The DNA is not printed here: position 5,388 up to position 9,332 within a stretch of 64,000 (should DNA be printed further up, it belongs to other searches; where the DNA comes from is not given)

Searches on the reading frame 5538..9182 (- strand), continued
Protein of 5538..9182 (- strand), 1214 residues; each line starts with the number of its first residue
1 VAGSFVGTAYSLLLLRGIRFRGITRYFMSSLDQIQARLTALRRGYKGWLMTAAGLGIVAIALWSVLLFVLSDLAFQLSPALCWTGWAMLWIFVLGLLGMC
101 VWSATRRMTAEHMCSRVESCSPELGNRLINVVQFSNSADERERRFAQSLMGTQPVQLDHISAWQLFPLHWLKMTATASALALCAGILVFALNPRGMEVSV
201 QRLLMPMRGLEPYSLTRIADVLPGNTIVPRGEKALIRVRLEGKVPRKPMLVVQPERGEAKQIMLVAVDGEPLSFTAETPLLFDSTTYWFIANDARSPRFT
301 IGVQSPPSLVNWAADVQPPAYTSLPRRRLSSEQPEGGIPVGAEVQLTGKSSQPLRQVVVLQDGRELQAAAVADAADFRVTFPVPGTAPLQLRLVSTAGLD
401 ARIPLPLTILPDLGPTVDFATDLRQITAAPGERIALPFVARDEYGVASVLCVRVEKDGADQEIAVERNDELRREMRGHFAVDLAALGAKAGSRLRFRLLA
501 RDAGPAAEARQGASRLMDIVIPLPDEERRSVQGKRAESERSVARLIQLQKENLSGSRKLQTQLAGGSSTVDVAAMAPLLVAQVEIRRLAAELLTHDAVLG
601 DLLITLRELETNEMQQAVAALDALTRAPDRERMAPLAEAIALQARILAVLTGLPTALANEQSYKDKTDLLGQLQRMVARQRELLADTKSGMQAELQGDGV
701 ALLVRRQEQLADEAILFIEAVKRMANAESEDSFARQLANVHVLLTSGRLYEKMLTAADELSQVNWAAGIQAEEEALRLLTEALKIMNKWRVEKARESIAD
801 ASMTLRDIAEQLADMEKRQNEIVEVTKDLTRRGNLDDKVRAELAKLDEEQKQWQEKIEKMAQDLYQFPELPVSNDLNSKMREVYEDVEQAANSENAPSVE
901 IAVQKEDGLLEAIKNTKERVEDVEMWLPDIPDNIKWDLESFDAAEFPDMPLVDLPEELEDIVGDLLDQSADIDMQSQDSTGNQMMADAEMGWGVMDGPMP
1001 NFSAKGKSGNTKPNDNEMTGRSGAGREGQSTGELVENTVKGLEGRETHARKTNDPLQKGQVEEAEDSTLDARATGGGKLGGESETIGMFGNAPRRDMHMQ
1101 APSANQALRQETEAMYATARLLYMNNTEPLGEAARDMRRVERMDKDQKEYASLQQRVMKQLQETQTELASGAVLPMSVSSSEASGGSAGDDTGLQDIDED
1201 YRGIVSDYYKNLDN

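Call 99: predict_structure(alignment_id=A5)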
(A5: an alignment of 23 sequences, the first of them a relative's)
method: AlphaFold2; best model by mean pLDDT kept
length: 1187 residues; sequences in the alignment: 23
mean_pLDDT: 74.8   pTM: 0.41
mean pLDDT of the five models: 74.8, 73.7, 70.9, 70.8, 70.5
residues with pLDDT >= 90: 323; 70-90: 522; 50-70: 147; < 50: 195
segments of 3 or more residues with pLDDT < 50: 913-939, 948-1027, 1029-1075, 1094-1096, 1118-1120, 1142-1167, 1185-1187
pLDDT, mean of each block of 10 residues (from residue 1): 73 87 85 88 85 81 83 79 83 76 74 68 69 83 87 92 89 85 82 92 92 88 91 91 90 92 90 92 94 90 85 94 93 92 88 93 92 90 92 88 86 93 89 87 88 88 89 89 90 82 78 89 94 82 75 94 79 70 89 91 85 92 83 78 86 90 84 87 89 82 74 89 92 92 94 89 79 81 86 81 64 69 77 73 65 75 60 69 83 78 65 46 38 46 48 43 34 31 34 29 27 35 38 31 27 30 32 47 67 52 71 59 61 60 36 31 44 68 54
secondary structure, 60 per line:
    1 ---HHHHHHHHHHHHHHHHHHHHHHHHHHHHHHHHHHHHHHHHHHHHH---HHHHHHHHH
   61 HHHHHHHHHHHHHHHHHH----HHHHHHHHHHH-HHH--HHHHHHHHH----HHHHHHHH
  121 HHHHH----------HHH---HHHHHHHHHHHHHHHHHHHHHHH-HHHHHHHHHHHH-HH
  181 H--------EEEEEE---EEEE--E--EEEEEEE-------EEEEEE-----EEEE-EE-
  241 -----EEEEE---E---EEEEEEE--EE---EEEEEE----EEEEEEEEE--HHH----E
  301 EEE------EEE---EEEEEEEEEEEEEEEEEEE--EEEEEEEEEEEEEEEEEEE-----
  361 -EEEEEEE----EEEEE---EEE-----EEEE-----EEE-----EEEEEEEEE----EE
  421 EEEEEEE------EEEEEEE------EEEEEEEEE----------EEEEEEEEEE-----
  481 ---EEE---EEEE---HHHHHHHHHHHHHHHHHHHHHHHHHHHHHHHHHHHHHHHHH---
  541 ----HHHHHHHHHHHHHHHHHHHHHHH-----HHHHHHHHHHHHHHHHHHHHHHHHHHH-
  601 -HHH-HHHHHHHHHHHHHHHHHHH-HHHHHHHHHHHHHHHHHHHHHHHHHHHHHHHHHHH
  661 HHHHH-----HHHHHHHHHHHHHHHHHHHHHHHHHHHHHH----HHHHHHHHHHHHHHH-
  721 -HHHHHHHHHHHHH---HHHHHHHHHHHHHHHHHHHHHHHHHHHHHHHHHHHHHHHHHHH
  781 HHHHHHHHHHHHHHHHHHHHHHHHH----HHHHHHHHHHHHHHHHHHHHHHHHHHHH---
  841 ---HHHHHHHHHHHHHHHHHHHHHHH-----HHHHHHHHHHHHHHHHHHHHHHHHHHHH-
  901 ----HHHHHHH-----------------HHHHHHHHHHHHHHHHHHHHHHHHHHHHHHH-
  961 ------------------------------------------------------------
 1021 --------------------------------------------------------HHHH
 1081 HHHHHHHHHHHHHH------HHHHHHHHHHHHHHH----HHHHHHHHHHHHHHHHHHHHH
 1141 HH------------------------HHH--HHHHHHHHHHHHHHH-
elements in order (helices of 4 or more, strands of 3 or more residues): H4-48 H52-78 H83-93 H100-108 H113-125 H142-164 H166-177 E190-195 E199-202 E208-214 E222-227 E233-236 E246-250 E258-264 E272-277 E282-290 E300-303 E310-312 E316-334 E337-355 E362-368 E373-377 E381-383 E389-392 E398-400 E406-414 E419-427 E434-440 E447-455 E466-475 E484-486 E490-493 H497-537 H545-567 H573-599 H606-624 H626-665 H671-700 H705-719 H722-734 H738-805 H810-837 H844-866 H872-899 H905-911 H929-959 H1077-1094 H1101-1115 H1120-1142 H1172-1186
